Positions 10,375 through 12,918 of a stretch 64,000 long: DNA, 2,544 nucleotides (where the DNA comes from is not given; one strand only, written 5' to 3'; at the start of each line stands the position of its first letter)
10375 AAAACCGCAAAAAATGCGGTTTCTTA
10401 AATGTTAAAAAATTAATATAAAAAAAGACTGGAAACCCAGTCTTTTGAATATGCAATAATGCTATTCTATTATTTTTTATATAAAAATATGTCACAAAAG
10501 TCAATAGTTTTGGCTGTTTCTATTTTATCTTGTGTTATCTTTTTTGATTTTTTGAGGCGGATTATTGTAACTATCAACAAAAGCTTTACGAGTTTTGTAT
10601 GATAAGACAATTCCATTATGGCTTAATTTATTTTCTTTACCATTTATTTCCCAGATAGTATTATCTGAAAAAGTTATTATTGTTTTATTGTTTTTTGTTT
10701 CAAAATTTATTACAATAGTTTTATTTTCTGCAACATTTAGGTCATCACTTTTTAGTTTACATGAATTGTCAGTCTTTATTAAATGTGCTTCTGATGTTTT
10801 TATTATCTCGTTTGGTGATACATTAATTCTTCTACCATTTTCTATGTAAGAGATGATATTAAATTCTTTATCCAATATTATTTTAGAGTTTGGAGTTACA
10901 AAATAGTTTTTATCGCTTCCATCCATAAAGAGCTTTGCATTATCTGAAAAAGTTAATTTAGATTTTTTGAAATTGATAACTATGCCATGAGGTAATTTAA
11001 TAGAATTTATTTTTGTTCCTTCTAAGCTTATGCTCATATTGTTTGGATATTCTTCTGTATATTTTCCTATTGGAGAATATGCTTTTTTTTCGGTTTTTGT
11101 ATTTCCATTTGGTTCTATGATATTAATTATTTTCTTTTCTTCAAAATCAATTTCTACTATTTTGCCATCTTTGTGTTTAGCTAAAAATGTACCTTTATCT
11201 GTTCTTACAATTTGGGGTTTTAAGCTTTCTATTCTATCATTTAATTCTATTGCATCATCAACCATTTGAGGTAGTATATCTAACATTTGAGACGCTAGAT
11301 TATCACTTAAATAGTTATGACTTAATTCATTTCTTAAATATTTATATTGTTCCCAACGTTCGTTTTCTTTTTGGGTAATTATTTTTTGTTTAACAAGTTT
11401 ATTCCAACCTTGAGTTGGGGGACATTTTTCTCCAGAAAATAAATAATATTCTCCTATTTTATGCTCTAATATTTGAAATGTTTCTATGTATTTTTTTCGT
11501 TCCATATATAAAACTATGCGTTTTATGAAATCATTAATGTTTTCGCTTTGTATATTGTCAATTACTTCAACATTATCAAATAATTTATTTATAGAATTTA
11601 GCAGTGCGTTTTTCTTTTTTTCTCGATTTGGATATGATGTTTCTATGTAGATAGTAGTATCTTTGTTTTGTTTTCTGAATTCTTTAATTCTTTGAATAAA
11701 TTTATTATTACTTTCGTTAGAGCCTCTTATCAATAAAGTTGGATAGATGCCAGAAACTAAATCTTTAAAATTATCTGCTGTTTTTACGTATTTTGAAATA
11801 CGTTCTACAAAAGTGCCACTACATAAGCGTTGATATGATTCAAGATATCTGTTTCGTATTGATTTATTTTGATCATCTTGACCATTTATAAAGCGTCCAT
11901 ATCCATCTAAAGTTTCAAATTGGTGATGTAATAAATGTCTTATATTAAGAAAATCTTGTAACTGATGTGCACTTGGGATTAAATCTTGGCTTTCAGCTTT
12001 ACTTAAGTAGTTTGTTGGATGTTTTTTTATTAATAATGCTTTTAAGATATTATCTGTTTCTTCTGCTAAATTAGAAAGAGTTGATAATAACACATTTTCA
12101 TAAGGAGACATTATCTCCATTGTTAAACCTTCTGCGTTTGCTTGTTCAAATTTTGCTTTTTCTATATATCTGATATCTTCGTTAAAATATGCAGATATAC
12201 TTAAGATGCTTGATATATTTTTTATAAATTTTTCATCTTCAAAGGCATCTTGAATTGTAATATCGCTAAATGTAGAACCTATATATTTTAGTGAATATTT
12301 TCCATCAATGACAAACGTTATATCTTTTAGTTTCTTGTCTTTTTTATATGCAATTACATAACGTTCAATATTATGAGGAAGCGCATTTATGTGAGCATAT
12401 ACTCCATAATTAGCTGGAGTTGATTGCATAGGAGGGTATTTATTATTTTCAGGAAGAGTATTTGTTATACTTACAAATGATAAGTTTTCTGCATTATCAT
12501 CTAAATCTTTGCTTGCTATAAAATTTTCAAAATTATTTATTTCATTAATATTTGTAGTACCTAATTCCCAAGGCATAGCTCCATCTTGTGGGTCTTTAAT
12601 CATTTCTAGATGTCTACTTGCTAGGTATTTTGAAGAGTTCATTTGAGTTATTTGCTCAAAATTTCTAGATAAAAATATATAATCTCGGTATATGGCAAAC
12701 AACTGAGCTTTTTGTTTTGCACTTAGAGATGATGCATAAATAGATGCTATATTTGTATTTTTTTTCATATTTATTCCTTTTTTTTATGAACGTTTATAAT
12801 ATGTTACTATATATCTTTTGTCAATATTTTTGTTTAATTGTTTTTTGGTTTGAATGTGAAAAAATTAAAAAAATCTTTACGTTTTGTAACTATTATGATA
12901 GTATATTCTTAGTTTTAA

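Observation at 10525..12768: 747-aa single-chain protein with two HEPN-type Rx4H motifs and no CRISPR or MNT partner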

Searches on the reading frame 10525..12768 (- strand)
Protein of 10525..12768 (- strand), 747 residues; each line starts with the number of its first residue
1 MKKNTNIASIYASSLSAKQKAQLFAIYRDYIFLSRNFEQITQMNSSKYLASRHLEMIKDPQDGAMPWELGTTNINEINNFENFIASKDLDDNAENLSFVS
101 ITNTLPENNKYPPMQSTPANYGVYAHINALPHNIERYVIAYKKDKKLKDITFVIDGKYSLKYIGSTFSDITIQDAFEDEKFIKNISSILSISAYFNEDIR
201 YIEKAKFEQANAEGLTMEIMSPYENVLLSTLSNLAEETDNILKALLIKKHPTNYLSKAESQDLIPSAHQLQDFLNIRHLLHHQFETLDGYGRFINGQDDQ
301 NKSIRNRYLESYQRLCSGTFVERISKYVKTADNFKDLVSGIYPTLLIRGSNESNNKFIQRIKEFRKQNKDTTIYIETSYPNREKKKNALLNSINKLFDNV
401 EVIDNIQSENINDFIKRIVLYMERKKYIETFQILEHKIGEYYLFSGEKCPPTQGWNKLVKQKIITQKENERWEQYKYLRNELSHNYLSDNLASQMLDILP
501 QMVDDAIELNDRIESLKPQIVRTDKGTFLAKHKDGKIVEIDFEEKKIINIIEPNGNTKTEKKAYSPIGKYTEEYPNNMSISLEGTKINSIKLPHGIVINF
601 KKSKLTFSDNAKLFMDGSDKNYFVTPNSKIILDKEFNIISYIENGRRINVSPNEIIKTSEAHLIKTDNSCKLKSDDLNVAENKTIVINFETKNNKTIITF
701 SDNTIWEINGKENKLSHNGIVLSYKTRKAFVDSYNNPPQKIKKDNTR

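Call 3: search_protein_families(library=pfam, proteins=[window:10525-12768:-], max_evalue=10)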
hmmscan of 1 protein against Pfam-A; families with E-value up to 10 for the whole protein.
window:10525-12768:- (747 aa): 3 families
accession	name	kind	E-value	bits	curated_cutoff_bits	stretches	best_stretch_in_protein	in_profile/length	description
PF01934.22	HepT-like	-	0.00091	19.4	23.5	1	456-488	64-96/120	Ribonuclease HepT-like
PF01599.25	Ribosomal_S27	-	0.25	11.7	22.3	1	509-535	9-35/44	Ribosomal protein S27a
PF13643.11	DUF4145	-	0.26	11.8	23.1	1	455-485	41-71/88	Domain of unknown function (DUF4145)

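Call 4: search_protein_families(library=ncbifam, proteins=[window:10525-12768:-], max_evalue=10)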
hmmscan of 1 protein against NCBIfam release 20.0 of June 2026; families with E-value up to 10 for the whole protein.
window:10525-12768:- (747 aa): 1 family
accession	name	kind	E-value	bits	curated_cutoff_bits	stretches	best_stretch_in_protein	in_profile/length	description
NF047751.1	HepT_toxin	equivalog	0.0067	16.3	60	1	456-488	68-100/120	type VII toxin-antitoxin system HepT family RNase toxin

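Call 5: search_protein_families(library=padloc, proteins=[window:10525-12768:-], max_evalue=10)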
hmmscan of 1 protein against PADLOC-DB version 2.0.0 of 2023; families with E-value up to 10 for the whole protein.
window:10525-12768:- (747 aa): 0 families

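Call 6: search_protein_families(library=phrogs, proteins=[window:10525-12768:-], max_evalue=10)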
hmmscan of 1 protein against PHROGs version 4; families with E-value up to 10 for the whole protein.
window:10525-12768:- (747 aa): 2 families
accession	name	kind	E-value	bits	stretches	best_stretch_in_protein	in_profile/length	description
phrog_38618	-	unknown function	0.038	15.2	1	326-374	4-52/69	-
phrog_1411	-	unknown function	0.2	12.7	1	409-461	38-87/129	-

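Call 7: find_homologous_proteins(query=window:10525-12768:-, max_evalue=0.001)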
Query window:10525-12768:- (747 aa): 11 proteins with E <= 0.001 among 8000 candidates.
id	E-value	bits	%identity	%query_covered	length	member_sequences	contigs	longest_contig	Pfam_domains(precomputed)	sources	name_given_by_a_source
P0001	0.0e+0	1650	100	100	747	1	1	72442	-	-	-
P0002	0.0e+0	1348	80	100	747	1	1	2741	-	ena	-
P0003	0.0e+0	1344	80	100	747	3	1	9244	-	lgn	-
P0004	0.0e+0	1310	78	100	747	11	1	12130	-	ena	-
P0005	5.7e-227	774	48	99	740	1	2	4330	-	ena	-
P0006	2.4e-220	752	48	99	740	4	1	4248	-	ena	-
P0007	2.7e-214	732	47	98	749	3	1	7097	-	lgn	-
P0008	1.8e-169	584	52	69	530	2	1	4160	-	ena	-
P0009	1.1e-155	538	40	98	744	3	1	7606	-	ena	-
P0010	7.3e-150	519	52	63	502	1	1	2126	-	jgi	jgi:hypothetical protein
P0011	1.7e-145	504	37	99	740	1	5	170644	-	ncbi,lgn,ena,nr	ncbi:MAG: hypothetical protein IKW58_02220 [Alphaproteobacteria bacterium]|nr:hypothetical protein [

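Call 12: search_solved_structures(query=A1, max_evalue=10, show_alignments=3)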
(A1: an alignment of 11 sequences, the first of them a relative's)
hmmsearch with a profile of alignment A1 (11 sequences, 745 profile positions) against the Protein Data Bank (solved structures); distinct sequences matched with E-value up to 10: 4.
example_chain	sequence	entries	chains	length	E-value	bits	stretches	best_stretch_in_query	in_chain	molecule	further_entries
3sis_A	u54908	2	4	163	0.47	11.9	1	72-124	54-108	Outer capsid protein VP4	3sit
2i2s_A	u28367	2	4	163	0.72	11.3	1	72-124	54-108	Outer capsid protein VP4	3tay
5ca6_A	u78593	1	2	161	0.77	11.2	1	76-124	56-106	porcine rotavirus TFR-41 VP8*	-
3zok_A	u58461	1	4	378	1.9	9.9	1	253-296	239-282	3-DEHYDROQUINATE SYNTHASE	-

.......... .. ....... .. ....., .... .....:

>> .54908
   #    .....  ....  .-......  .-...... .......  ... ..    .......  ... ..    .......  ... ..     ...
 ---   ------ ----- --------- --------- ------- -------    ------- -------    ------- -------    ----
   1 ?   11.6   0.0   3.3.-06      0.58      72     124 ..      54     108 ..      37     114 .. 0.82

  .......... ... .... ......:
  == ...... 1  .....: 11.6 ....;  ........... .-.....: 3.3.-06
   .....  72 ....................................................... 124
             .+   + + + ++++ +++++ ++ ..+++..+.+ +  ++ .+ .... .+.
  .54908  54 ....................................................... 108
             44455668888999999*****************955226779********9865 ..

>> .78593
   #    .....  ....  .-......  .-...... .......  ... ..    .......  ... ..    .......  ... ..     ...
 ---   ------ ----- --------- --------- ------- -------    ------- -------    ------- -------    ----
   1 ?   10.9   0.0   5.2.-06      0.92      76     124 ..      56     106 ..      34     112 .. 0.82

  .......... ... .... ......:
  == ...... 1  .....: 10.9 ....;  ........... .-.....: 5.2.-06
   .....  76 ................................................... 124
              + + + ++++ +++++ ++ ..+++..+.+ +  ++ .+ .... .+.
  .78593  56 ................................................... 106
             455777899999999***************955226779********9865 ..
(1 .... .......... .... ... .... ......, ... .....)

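Call 16: find_encoding_contigs(protein=P0011, flank=10000, max_places=3)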
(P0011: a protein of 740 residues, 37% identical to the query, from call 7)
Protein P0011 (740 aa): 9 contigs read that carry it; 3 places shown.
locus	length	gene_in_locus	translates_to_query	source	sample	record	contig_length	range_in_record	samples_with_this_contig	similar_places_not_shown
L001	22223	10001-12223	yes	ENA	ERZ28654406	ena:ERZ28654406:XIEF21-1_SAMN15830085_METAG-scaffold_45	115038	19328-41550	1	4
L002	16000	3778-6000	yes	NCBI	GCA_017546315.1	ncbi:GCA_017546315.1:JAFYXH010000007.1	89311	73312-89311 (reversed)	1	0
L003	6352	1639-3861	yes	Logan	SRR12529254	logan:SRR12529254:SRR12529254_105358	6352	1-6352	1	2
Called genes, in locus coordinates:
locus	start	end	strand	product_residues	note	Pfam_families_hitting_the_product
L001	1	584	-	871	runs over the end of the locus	PF28432:DUF8393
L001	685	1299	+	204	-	PF02622:DUF179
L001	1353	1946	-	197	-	-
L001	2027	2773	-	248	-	PF01510:Amidase_2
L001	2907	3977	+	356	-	PF03462:PCRF, PF00472:RF-1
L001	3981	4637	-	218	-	PF25087:GMPPB_C (faint), PF14602:Hexapep_2 (faint), PF00132:Hexapep (weak)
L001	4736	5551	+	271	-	PF02129:Peptidase_S15, PF00561:Abhydrolase_1 (weak), PF12697:Abhydrolase_6 (weak), PF12146:Hydrolase_4, PF00326:Peptidase_S9 (faint)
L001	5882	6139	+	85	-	-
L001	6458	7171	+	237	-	-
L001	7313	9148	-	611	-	PF13589:HATPase_c_3, PF00183:HSP90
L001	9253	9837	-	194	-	PF12796:Ank_2, PF13857:Ank_5 (weak), PF24521:Ank_KRIT1 (faint), PF00023:Ank (weak), PF13637:Ank_4, PF00023:Ank (weak), PF13637:Ank_4 (weak), PF13857:Ank_5 (weak), +1 more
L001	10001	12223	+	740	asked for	-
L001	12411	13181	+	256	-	-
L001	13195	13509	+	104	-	-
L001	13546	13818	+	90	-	-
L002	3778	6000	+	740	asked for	-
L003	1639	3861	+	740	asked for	-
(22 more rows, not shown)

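Call 19: find_encoding_contigs(protein=P0009, flank=10000, max_places=2)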
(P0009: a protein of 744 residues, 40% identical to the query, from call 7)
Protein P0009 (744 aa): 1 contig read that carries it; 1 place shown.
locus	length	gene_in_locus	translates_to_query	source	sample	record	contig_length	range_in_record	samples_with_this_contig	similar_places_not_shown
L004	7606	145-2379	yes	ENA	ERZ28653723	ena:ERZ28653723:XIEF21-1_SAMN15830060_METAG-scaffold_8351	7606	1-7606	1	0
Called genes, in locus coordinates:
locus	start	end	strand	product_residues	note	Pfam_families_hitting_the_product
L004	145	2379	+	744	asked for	-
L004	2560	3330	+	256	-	PF03906:Phage_T7_tail (weak)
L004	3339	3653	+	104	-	PF16083:Phage_holin_3_3 (faint)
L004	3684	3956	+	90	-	-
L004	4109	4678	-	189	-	-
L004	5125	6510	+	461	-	PF01554:MatE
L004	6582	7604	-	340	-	?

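Call 20: find_encoding_contigs(protein=P0007, flank=10000, max_places=2)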
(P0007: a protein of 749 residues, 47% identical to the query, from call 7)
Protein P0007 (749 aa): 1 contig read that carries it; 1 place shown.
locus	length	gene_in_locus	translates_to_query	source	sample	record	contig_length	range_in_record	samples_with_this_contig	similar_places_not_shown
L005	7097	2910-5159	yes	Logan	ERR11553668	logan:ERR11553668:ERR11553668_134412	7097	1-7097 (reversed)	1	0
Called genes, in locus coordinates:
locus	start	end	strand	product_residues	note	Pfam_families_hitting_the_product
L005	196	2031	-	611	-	PF02518:HATPase_c (weak), PF13589:HATPase_c_3, PF00183:HSP90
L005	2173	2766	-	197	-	PF12796:Ank_2, PF13606:Ank_3 (faint), PF00023:Ank (weak), PF24521:Ank_KRIT1 (weak), PF13857:Ank_5 (weak), PF13637:Ank_4 (weak)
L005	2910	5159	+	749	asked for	-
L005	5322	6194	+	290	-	-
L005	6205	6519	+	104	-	PF16083:Phage_holin_3_3 (faint)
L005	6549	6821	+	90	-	-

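Call 21: predict_structure(alignment_id=A1)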
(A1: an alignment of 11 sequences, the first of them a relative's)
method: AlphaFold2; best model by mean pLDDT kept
length: 747 residues; sequences in the alignment: 11
mean_pLDDT: 74.6   pTM: 0.57
mean pLDDT of the five models: 74.6, 68.4, 68.1, 66.6, 61.4
residues with pLDDT >= 90: 91; 70-90: 470; 50-70: 92; < 50: 94
segments of 3 or more residues with pLDDT < 50: 1-5, 85-140, 282-297, 561-568, 739-747
pLDDT, mean of each block of 10 residues (from residue 1): 48 77 84 80 81 78 78 73 48 38 36 31 29 37 70 69 85 75 76 64 73 79 76 87 86 89 85 76 37 40 64 76 82 79 82 88 85 79 78 83 66 75 78 77 80 83 90 89 68 89 91 85 75 87 72 77 44 84 81 91 87 80 88 88 85 83 88 84 80 86 87 86 86 72 32
secondary structure, 60 per line:
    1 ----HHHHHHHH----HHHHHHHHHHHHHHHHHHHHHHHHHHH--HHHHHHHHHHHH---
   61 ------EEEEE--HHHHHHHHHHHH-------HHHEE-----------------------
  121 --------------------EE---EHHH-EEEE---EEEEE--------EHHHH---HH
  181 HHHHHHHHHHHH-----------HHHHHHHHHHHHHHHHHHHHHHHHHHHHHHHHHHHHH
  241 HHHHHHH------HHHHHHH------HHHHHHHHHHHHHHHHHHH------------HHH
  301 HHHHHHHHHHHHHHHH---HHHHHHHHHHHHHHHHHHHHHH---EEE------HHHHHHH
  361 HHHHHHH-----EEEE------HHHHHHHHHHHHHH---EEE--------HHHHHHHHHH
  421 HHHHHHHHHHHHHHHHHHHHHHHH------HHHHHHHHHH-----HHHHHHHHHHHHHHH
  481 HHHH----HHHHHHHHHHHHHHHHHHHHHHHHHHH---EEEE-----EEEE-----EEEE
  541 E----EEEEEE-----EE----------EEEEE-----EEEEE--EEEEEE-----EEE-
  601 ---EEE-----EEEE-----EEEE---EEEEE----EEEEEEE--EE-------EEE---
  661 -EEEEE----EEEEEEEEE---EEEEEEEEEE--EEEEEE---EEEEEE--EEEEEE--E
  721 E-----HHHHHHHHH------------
elements in order (helices of 4 or more, strands of 3 or more residues): H5-12 H17-43 H46-57 E67-71 H74-85 E151-154 E158-162 H172-175 H179-192 H204-247 H254-260 H267-285 H298-316 H320-341 E345-347 H354-367 E373-376 H383-396 E400-402 H411-444 H451-460 H466-484 H489-515 E519-522 E528-531 E537-541 E546-551 E569-573 E579-583 E586-591 E597-599 E604-606 E612-615 E621-624 E628-632 E637-643 E655-657 E662-666 E671-679 E683-692 E695-700 E704-709 E712-717 H727-735

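Call 24: fold_search(model_id=the predicted structure, library=pdb)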
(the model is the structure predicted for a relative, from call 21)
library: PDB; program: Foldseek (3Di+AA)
matches with E <= 10: 830; with E <= 0.001: 8
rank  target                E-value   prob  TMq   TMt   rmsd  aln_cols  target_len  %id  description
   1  4bxr_A                2.3e-04  1.00  0.10  0.26  18.0       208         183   11  Structure of the wild-type TCP10 domain of Danio rerio CPAP in complex with a peptide of Danio rerio STIL (released 2013-09-25)
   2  4bxr_B                3.5e-04  1.00  0.10  0.24  18.1       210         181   11  Structure of the wild-type TCP10 domain of Danio rerio CPAP in complex with a peptide of Danio rerio STIL (released 2013-09-25)
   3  7pqh_B                4.6e-04  0.30  0.08  0.05  25.8       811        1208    9  Cryo-EM structure of Saccharomyces cerevisiae TOROID (TORC1 Organized in Inhibited Domains). (released 2023-01-18)
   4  4bxq                  7.3e-04  0.99  0.09  0.23  17.5       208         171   12  Structure of the E1021V mutant of the TCP10 domain of Danio rerio CPAP (released 2013-09-25)
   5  4bxp                  7.7e-04  0.99  0.06  0.19  17.9       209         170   15  Structure of the wild-type TCP10 domain of Danio rerio CPAP (released 2013-09-25)
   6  6w5m_A                8.4e-04  0.92  0.07  0.14  21.5       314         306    8  Cryo-EM structure of MLL1 in complex with RbBP5, WDR5, SET1, and ASH2L bound to the nucleosome (Class02) (released 2021-03-31)
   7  6pwv_A                8.4e-04  0.92  0.07  0.13  21.5       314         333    8  Cryo-EM structure of MLL1 core complex bound to the nucleosome (released 2019-12-18)
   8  6w5n_A                9.2e-04  0.91  0.07  0.14  21.5       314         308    8  Cryo-EM structure of MLL1 in complex with RbBP5, WDR5, SET1, and ASH2L bound to the nucleosome (Class05) (released 2021-03-31)
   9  6ttu_T                1.8e-03  0.66  0.07  0.10  20.4       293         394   10  Ubiquitin Ligation to substrate by a cullin-RING E3 ligase at 3.7A resolution: NEDD8-CUL1-RBX1 N98R-SKP1-monomeric b-T (released 2020-02-12)
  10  8orr                  1.8e-03  0.95  0.08  0.14  20.7       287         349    7  Outer membrane protein assembly factor BamB from Klebsiella pneumoniae (released 2024-04-24)
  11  8y6p                  1.8e-03  0.21  0.07  0.05  29.4       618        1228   11  Structure of the auto-inhibited Dark monomer (released 2024-04-10)
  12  5wbk_A                2.0e-03  0.16  0.07  0.06  25.3       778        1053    9  Crystal structure of the arabidopsis thaliana Raptor in complex with the TOS peptide of human S6K1 (released 2017-12-20)
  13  8x7a_B                2.5e-03  0.54  0.05  0.10  28.3       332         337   10  Treprostinil bound Prostacyclin Receptor G protein complex (released 2024-03-06)
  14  9cnx_B                2.8e-03  0.92  0.09  0.15  19.4       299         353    8  CryoEM structure of BAM in complex with the PTB1 closed-state inhibitor (in DDM detergent) (released 2024-12-25)
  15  5mzh_A                3.1e-03  0.75  0.08  0.13  21.3       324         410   10  Crystal structure of ODA16 from Chlamydomonas reinhardtii (released 2017-03-22)
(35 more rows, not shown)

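Call 25: fold_search(model_id=the predicted structure, library=viral)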
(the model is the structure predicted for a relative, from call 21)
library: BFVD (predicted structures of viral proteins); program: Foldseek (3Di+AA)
matches with E <= 10: 572; with E <= 0.001: 3
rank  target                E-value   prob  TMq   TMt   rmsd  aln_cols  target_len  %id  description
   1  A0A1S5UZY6            2.0e-04  0.60  0.07  0.10  23.2       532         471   13  (no name in the UniProt tables at hand)
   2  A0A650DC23            6.4e-04  0.97  0.06  0.18  20.3       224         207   13  (no name in the UniProt tables at hand)
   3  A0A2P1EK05            7.4e-04  0.91  0.06  0.07  20.5       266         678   15  (no name in the UniProt tables at hand)
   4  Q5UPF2                1.1e-03  0.84  0.07  0.06  20.1       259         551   11  Putative BTB/POZ domain-containing protein L76 [Acanthamoeba polyphaga mimivirus]
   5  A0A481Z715            1.6e-03  0.75  0.06  0.08  18.8       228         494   14  Uncharacterized protein [Pithovirus LCPAC104]
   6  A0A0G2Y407            1.9e-03  0.33  0.08  0.09  20.0       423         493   11  WD40 family protein [Acanthamoeba polyphaga mimivirus Kroon]
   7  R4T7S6                2.3e-03  0.85  0.07  0.11  18.6       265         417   10  Pyrrolo-quinoline quinone repeat domain-containing protein [Haloarcula californiae tailed virus 2]
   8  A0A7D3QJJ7            2.4e-03  0.77  0.06  0.15  22.0       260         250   16  (no name in the UniProt tables at hand)
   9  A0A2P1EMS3            3.5e-03  0.77  0.07  0.10  21.2       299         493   14  WD40 repeat protein [Moumouvirus australiensis]
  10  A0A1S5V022            3.7e-03  0.75  0.06  0.09  19.9       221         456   12  (no name in the UniProt tables at hand)
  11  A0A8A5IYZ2            3.7e-03  0.30  0.07  0.10  23.0       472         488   14  (no name in the UniProt tables at hand)
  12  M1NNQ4                4.4e-03  0.54  0.06  0.09  19.5       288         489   13  BTB domain-containing protein [Moumouvirus goulette]
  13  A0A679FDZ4            4.4e-03  0.14  0.06  0.08  83.1       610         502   11  Phage tail fiber protein [Cronobacter phage vB_CsaP_009]
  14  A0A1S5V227            5.3e-03  0.25  0.06  0.08  25.6       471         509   14  (no name in the UniProt tables at hand)
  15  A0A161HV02            6.1e-03  0.57  0.06  0.09  21.2       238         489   13  Putative BTB/POZ domain-containing protein [Powai lake megavirus]
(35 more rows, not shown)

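Call 33: search_protein_representatives(alignment_id=A1)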
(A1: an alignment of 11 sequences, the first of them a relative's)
Query: 11 sequences, 745 profile positions. Proteins with E-value up to 0.001 (for the whole library): 115; up to 1e-10: 93; up to 1e-30: 69. The best 115 are listed.
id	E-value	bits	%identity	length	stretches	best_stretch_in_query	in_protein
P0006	0.0e+00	1226.3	-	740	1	1-745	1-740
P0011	0.0e+00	1073.5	-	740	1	1-745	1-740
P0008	5.5e-265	897.8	-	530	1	218-742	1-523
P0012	1.4e-245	833.6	-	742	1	4-739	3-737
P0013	5.5e-207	706.1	-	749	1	1-737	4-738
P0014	2.4e-201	687.4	-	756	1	1-737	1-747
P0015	2.9e-196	670.6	-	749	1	1-742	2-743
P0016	6.8e-196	669.4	-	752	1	2-742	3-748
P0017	4.5e-194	663.4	-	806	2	3-549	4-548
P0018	8.8e-192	655.8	-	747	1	8-738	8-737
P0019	1.4e-191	655.2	-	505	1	5-503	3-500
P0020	7.7e-189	646.0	-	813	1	2-737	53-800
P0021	3.1e-187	640.8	-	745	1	4-739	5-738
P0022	2.9e-184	630.9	-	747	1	1-738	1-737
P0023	8.2e-183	626.1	-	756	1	4-737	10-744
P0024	1.8e-180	618.3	-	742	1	3-745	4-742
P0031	4.3e-142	491.5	-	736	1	15-738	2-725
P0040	9.9e-128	444.0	-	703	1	20-717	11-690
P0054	2.5e-103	363.3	-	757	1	17-740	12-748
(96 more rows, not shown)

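Call 37: find_homologous_proteins(query=A4, max_evalue=0.001)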
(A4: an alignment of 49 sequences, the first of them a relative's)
Query A4 (49 sequences) (747 aa, profile of the alignment): 11 proteins with E <= 0.001 among 8000 candidates.
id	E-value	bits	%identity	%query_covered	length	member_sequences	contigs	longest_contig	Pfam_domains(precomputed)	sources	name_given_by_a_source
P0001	2.2e-254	864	100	100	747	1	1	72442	-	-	-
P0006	1.1e-249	849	48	99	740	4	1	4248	-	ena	-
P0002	7.3e-249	846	80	100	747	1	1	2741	-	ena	-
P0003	2.5e-246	838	80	100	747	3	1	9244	-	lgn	-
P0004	3.9e-246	837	78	100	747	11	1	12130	-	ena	-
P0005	2.3e-245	835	48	99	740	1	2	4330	-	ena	-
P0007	2.4e-233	795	47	98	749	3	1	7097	-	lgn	-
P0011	1.6e-221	756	37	99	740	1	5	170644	-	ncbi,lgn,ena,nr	ncbi:MAG: hypothetical protein IKW58_02220 [Alphaproteobacteria bacterium]|nr:hypothetical protein [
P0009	6.0e-218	744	40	98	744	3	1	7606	-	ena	-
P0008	1.8e-174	600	52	69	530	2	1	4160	-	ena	-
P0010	1.1e-161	558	52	63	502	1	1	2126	-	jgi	jgi:hypothetical protein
